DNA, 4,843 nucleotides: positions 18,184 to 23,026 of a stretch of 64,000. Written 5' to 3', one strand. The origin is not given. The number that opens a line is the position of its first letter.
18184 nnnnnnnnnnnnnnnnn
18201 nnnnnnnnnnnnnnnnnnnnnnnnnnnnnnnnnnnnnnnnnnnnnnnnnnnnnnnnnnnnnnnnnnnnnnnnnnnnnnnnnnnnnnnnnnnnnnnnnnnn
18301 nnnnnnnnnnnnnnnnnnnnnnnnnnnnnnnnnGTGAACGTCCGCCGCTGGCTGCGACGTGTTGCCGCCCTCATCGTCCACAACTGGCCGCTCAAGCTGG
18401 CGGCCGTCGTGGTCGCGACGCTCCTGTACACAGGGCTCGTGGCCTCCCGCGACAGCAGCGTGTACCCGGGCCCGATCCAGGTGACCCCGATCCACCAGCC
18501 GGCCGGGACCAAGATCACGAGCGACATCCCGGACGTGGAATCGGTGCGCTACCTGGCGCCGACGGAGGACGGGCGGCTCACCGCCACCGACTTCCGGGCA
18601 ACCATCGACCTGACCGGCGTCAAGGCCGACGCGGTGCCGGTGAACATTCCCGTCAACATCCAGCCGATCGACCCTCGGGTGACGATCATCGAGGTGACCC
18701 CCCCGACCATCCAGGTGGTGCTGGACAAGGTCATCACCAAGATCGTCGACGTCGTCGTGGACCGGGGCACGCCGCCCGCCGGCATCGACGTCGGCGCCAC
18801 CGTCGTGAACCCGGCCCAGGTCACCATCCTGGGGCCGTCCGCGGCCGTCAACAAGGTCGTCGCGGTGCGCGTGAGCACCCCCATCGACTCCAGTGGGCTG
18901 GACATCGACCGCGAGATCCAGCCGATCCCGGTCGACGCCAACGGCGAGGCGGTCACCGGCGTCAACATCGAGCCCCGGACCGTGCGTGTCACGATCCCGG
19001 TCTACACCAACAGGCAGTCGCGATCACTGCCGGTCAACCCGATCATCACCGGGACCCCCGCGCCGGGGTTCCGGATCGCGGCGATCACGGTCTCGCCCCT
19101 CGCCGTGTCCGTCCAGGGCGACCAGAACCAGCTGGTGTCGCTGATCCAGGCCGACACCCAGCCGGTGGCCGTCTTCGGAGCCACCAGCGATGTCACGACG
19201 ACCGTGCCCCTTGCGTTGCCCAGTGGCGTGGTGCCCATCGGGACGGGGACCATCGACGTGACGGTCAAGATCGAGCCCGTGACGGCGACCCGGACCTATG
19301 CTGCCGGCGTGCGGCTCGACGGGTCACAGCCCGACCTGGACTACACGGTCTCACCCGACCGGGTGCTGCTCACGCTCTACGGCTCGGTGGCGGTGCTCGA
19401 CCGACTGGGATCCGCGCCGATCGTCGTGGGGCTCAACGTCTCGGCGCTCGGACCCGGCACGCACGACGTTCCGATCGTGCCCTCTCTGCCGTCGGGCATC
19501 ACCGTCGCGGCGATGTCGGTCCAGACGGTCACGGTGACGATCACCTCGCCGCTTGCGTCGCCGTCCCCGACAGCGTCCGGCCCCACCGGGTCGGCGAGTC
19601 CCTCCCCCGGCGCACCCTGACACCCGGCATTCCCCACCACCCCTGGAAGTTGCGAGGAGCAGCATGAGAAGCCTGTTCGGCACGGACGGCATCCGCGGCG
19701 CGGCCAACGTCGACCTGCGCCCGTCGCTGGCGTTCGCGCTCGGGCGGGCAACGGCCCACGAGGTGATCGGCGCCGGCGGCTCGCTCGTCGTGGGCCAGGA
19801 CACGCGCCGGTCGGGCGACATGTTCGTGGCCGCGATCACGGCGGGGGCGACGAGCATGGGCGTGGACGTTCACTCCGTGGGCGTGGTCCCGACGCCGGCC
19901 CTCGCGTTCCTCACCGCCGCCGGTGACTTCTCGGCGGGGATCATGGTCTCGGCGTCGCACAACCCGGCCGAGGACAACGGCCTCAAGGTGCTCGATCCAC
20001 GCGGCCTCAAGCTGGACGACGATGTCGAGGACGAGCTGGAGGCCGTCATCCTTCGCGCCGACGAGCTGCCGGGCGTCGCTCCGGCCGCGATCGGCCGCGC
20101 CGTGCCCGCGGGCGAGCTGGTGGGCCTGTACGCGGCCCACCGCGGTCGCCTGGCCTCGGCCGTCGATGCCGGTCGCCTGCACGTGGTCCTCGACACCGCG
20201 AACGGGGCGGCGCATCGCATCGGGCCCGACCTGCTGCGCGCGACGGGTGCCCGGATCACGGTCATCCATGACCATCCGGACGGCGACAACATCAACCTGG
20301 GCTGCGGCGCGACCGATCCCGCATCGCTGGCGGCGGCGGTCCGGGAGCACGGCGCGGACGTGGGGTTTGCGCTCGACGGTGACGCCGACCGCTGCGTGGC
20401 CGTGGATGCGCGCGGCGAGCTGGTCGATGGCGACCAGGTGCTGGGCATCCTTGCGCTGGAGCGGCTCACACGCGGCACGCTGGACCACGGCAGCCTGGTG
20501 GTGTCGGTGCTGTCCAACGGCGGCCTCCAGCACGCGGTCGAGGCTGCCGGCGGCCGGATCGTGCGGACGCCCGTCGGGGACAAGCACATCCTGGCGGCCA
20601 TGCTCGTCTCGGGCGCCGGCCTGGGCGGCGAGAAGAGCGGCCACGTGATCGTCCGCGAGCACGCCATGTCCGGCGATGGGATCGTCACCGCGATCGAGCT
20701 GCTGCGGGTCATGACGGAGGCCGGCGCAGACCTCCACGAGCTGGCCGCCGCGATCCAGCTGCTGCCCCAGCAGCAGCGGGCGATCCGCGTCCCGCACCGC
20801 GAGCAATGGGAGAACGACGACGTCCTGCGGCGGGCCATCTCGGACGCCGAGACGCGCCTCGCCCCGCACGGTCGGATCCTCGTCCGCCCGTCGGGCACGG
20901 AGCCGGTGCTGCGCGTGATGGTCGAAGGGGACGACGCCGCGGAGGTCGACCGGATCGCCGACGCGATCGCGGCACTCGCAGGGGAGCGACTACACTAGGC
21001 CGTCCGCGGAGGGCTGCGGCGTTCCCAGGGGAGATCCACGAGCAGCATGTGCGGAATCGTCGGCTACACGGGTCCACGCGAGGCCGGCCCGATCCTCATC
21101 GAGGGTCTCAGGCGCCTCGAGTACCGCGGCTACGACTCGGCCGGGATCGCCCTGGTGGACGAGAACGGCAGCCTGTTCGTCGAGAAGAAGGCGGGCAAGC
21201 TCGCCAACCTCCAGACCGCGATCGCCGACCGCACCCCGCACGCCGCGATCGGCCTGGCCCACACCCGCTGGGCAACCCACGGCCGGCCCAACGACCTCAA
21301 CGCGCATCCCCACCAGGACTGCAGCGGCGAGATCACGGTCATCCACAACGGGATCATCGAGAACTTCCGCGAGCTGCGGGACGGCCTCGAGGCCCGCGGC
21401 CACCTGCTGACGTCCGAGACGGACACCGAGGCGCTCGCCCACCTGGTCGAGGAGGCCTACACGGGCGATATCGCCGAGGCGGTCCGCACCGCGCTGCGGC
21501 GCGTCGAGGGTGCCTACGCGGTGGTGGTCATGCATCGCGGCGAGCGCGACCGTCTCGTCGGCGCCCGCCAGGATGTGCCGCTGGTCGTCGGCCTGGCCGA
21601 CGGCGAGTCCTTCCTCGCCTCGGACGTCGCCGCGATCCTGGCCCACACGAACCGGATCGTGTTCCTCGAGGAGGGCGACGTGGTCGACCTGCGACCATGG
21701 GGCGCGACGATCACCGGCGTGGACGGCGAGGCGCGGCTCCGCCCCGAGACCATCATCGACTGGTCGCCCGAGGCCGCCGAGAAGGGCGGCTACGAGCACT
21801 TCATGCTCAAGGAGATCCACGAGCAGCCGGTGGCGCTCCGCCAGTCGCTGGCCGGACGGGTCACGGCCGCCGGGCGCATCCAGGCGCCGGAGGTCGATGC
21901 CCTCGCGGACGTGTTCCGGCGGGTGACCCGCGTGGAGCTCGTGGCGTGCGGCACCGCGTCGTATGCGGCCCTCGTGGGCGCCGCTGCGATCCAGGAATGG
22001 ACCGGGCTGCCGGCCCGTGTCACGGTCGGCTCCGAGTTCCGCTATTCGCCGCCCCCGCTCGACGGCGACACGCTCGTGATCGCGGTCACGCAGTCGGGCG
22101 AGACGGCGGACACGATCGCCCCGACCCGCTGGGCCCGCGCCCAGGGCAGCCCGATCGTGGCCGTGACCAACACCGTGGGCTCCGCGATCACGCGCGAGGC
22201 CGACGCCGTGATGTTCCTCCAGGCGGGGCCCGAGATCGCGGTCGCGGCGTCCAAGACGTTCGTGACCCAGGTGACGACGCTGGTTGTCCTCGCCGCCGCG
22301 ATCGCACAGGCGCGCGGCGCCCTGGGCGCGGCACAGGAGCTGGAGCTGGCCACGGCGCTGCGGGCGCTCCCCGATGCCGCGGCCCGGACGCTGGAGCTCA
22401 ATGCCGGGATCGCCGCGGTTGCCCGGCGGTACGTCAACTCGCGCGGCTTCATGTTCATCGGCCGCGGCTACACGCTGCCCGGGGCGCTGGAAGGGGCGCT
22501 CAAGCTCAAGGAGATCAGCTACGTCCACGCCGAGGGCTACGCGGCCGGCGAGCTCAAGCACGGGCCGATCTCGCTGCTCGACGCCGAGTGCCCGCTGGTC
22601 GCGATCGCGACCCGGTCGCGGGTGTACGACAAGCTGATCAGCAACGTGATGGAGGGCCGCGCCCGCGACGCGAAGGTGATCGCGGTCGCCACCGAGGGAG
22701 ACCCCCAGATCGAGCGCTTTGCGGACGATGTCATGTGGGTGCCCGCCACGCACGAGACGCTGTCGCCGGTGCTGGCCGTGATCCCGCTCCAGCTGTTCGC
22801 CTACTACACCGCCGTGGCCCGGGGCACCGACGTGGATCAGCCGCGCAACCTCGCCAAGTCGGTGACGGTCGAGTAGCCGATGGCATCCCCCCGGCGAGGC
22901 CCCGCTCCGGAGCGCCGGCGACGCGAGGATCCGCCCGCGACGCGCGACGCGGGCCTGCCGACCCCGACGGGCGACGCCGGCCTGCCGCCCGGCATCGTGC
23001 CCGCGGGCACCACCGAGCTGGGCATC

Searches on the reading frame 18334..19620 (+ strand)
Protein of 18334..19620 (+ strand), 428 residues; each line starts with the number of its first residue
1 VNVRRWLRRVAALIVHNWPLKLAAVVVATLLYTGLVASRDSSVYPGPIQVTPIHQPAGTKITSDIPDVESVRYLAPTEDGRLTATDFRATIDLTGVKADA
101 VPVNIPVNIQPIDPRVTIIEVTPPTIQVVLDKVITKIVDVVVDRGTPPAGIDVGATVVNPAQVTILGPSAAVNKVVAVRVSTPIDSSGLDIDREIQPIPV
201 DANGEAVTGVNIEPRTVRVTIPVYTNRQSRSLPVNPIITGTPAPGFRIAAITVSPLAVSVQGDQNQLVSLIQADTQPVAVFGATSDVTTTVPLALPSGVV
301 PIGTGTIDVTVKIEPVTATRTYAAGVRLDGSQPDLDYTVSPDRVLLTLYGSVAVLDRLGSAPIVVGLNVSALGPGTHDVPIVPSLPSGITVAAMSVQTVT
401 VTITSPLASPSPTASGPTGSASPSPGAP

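Call 3: search_protein_families(library=pfam, proteins=[window:18334-19620:+])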
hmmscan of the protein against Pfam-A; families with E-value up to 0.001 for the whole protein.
window:18334-19620:+ (428 aa): 1 family
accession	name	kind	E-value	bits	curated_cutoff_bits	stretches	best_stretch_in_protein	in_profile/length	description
PF07949.17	YbbR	-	7e-22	78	22.3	2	233-311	2-81/81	YbbR-like protein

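Call 4: search_protein_families(library=ncbifam, proteins=[window:18334-19620:+])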
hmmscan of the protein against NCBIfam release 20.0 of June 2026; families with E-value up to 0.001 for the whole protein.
window:18334-19620:+ (428 aa): 0 families

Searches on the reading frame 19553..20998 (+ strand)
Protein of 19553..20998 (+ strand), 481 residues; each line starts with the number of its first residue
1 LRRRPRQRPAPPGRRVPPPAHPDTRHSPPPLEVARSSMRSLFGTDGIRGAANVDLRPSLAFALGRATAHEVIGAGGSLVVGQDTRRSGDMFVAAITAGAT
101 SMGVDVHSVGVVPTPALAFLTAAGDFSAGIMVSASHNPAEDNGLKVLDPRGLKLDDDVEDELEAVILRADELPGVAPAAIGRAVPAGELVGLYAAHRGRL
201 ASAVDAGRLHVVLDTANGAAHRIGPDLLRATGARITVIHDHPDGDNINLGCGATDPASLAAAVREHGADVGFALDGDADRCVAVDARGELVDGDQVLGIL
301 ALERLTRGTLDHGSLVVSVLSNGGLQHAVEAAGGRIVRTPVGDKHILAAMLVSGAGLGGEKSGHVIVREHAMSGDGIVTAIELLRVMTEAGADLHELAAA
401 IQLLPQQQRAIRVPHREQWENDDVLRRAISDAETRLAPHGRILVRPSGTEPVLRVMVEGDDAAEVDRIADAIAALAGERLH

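Call 3: search_protein_families(library=pfam, proteins=[window:19553-20998:+])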
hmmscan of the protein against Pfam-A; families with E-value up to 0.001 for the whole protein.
window:19553-20998:+ (481 aa): 4 families
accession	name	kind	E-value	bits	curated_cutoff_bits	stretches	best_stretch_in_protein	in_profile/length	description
PF02878.22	PGM_PMM_I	-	2.3e-39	134.7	22.5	1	40-171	2-136/138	Phosphoglucomutase/phosphomannomutase, alpha/beta/alpha domain I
PF02880.22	PGM_PMM_III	-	6.7e-28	97.6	20.7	1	292-400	1-110/115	Phosphoglucomutase/phosphomannomutase, alpha/beta/alpha domain III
PF00408.26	PGM_PMM_IV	-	8.3e-20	71.1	23.1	1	411-474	4-67/68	Phosphoglucomutase/phosphomannomutase, C-terminal domain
PF02879.22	PGM_PMM_II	-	8.7e-16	58.8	29.3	1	206-288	18-103/103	Phosphoglucomutase/phosphomannomutase, alpha/beta/alpha domain II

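Call 4: search_protein_families(library=ncbifam, proteins=[window:19553-20998:+])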
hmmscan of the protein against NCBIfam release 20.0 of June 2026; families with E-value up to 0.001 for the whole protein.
window:19553-20998:+ (481 aa): 7 families
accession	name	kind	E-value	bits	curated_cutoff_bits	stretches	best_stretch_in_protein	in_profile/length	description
TIGR01455.1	glmM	equivalog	4.3e-142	473.9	447.55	1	42-474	1-438/442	phosphoglucosamine mutase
TIGR03990.1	Arch_GlmM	equivalog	8.9e-94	314.9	439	1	40-473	2-441/444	phosphoglucosamine mutase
NF007088.0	PRK09542.1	equivalog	1.4e-51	175.9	618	1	37-474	7-451/456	phosphomannomutase/phosphoglucomutase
NF046027.1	PhglucPhmanMutPgmG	equivalog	2.4e-43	148.5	600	1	46-473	14-447/460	phosphoglucomutase/phosphomannomutase PgmG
NF011943.0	PRK15414.1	subfamily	1.1e-29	103.7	801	1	42-459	7-436/456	phosphomannomutase CpsG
TIGR01132.1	pgm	equivalog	1.9e-10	39.8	778.05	1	40-368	40-401/546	phosphoglucomutase (alpha-D-glucose-1,6-bisphosphate-dependent)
NF005737.0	PRK07564.1-1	equivalog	5.1e-08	32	378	1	74-146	49-127/543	alpha-D-glucose phosphate-specific phosphoglucomutase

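Call 18: search_solved_structures(query=window:19664-20998:+, show_alignments=3)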
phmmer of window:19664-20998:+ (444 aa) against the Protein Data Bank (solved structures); distinct sequences matched with E-value up to 0.001: 47.
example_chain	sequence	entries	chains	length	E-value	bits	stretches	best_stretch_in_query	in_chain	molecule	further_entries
9g69_A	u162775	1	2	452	1.3e-97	330.8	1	3-438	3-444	Phosphoglucosamine mutase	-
3pdk_A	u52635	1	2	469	1.4e-92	314.3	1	3-429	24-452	Phosphoglucosamine mutase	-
7ojr_A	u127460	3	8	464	2.3e-92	313.6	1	3-432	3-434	Phosphoglucosamine mutase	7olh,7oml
6gyz_A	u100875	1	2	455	5.1e-88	299.2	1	3-441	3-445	Phosphoglucosamine mutase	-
3i3w_A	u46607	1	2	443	1e-76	262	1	2-430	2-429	Phosphoglucosamine mutase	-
7ojs_C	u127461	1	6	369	1.5e-76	261.4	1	3-365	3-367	Phosphoglucosamine mutase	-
9du5_A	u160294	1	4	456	3.1e-55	191.2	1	2-423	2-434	Phosphoglucomutase/phosphomannomutase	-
1wqa_A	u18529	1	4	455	1.4e-54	189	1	2-423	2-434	phospho-sugar mutase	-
9ix8_A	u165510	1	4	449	1.8e-40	142.6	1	4-429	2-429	Phosphopentomutase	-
2f7l_A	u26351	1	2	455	2.1e-38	135.8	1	2-431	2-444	455aa long hypothetical phospho-sugar mutase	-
4mrq_A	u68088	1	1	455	2.3e-36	129.1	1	3-432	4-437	Phosphomannomutase/phosphoglucomutase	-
2fkf_A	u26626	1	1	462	2.5e-36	129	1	3-432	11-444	Phosphomannomutase/phosphoglucomutase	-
2h4l_X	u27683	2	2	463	2.5e-36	129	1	3-432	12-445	Phosphomannomutase/phosphoglucomutase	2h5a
1k35_A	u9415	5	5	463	2.5e-36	129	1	3-432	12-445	Phosphomannomutase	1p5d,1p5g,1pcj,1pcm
3bkq_X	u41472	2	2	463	3.1e-36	128.6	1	3-432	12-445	Phosphomannomutase/phosphoglucomutase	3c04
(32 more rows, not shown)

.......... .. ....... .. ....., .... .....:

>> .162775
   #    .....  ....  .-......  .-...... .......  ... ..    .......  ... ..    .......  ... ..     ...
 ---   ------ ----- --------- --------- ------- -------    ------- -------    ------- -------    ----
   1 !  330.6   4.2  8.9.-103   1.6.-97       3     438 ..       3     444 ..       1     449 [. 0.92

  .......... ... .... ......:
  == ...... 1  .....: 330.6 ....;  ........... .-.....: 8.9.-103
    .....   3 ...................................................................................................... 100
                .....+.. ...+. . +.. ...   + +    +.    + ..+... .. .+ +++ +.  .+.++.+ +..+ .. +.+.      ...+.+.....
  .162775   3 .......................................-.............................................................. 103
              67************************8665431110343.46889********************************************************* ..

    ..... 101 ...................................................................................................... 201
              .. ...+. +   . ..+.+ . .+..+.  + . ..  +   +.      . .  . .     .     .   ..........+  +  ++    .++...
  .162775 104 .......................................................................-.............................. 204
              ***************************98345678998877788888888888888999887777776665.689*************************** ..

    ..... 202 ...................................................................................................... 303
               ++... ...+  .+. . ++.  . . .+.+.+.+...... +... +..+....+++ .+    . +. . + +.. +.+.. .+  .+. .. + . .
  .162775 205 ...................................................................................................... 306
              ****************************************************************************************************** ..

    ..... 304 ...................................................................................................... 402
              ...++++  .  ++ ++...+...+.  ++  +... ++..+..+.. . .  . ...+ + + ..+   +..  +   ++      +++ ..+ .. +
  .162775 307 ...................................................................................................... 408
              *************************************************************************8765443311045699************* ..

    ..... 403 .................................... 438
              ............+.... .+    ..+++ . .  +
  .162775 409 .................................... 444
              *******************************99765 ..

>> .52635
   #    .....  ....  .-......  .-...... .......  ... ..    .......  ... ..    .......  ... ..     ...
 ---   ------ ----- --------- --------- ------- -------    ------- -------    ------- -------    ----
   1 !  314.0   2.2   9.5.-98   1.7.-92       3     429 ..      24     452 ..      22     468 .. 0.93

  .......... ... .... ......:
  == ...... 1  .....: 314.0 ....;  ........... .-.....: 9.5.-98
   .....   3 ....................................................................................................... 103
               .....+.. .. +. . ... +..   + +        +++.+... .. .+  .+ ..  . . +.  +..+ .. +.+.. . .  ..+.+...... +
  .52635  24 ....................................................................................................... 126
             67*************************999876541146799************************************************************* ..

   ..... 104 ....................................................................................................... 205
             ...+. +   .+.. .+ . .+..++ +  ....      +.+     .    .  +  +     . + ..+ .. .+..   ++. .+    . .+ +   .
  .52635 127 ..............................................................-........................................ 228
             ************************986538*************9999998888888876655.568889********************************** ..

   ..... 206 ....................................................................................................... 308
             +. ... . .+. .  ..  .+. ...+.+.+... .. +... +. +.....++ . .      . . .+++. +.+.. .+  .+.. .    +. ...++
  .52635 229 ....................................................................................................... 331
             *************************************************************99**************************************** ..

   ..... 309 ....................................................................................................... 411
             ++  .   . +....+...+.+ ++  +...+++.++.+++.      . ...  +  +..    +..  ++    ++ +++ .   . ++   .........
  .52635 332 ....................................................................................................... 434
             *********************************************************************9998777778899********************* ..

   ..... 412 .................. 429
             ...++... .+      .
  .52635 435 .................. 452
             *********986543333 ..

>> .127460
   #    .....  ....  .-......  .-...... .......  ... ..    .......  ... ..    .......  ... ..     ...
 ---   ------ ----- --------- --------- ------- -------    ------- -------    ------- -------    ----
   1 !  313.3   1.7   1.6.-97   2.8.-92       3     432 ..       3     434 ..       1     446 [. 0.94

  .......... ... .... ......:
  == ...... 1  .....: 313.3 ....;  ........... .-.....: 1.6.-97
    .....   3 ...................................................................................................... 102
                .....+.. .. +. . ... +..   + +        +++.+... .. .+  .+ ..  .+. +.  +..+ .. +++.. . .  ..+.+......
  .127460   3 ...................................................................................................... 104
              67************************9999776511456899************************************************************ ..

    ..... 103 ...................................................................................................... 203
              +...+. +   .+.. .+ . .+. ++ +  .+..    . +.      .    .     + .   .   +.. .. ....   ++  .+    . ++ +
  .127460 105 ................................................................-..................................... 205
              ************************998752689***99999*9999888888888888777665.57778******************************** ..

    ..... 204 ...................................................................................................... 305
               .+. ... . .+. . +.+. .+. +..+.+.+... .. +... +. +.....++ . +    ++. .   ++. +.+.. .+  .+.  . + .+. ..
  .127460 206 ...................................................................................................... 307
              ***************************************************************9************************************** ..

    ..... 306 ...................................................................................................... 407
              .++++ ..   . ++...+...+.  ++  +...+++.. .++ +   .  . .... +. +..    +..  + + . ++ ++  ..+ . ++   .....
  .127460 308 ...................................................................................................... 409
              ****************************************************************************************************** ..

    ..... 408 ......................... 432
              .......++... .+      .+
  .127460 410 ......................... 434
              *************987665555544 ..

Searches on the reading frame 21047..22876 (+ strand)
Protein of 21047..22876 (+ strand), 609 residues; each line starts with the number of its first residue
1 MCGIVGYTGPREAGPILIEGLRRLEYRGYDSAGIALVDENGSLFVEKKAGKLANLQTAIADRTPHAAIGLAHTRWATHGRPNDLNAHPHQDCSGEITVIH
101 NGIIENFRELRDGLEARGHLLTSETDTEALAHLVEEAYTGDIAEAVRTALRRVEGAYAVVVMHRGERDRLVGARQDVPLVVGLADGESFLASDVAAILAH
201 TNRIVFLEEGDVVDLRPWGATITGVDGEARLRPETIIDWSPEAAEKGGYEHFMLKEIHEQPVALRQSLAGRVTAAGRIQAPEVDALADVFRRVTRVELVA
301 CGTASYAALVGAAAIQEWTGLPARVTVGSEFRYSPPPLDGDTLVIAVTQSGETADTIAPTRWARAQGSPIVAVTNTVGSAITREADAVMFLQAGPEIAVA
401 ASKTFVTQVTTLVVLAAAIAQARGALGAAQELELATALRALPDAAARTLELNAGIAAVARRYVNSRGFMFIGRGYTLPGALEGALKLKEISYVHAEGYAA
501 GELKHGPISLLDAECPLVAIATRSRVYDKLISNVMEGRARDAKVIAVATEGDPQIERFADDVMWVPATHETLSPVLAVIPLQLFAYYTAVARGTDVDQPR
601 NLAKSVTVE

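Call 3: search_protein_families(library=pfam, proteins=[window:21047-22876:+])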
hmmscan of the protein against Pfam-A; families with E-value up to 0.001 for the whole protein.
window:21047-22876:+ (609 aa): 3 families
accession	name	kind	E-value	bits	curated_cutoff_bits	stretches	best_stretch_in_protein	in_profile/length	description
PF01380.27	SIS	-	2.9e-45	153.7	25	2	294-417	6-130/131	SIS domain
PF13522.11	GATase_6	-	1.2e-19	71.1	27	1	66-192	10-129/130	Glutamine amidotransferase domain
PF13537.11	GATase_7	-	5.4e-15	55.9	25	1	87-198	14-122/123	Glutamine amidotransferase domain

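Call 4: search_protein_families(library=ncbifam, proteins=[window:21047-22876:+])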
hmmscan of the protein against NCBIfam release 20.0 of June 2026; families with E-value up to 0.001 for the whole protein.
window:21047-22876:+ (609 aa): 19 families
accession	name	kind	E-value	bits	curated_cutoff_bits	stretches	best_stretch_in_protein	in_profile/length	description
NF001484.0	PRK00331.1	subfamily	3.7e-236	785.2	381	1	1-609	1-601/601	isomerizing glutamine--fructose-6-phosphate transaminase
TIGR01135.1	glmS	equivalog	7.5e-233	774.4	418.05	1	2-609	1-607/607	glutamine--fructose-6-phosphate transaminase (isomerizing)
NF046059.1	NagB_SO3506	equivalog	6.4e-30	104.6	430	1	341-604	87-325/330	glucosamine-6-phosphate deaminase NagB-II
TIGR01134.1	purF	equivalog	4.4e-27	95.5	350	1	2-213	1-215/432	amidophosphoribosyltransferase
NF041128.1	glucosaP_deam_GlmD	equivalog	4.8e-22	78.6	580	1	284-606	22-321/323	glucosamine-6-phosphate deaminase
TIGR01536.1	asn_synth_AEB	equivalog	3.8e-13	49.3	267.1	1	21-206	24-175/517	asparagine synthase (glutamine-hydrolyzing)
NF040776.2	AlsR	equivalog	1.2e-10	40.8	400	1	338-422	174-259/279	transcriptional repressor AlsR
NF008481.0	PRK11382.1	equivalog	1.3e-10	41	430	1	284-600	33-332/340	fructoselysine 6-phosphate deglycase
NF008458.0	PRK11337.1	equivalog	9.9e-10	37.8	378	1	340-421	188-270/293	MurR/RpiR family transcriptional regulator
NF041755.1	RuMP_HxlAB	equivalog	2.5e-08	33.3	500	1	339-419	288-369/391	bifunctional 3-hexulose-6-phosphate synthase/6-phospho-3-hexuloisomerase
TIGR03104.1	trio_amidotrans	equivalog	3.3e-08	32.2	570.1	1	69-199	44-167/589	N-acetylglutaminylglutamine amidotransferase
TIGR03127.2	RuMP_HxlB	equivalog_domain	5.8e-08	32.8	160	1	336-397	68-129/178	6-phospho-3-hexuloisomerase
TIGR03108.1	eps_aminotran_1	hypoth_equivalog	8.3e-08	31.4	816.9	1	67-214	43-183/628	XrtA/PEP-CTERM system amidotransferase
TIGR02815.1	agaS_fam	subfamily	3.1e-07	29.7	529.2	1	254-600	6-355/372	putative sugar isomerase, AgaS family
NF006949.0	PRK09431.1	equivalog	3.5e-07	29.1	499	1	70-210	46-178/554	asparagine synthase B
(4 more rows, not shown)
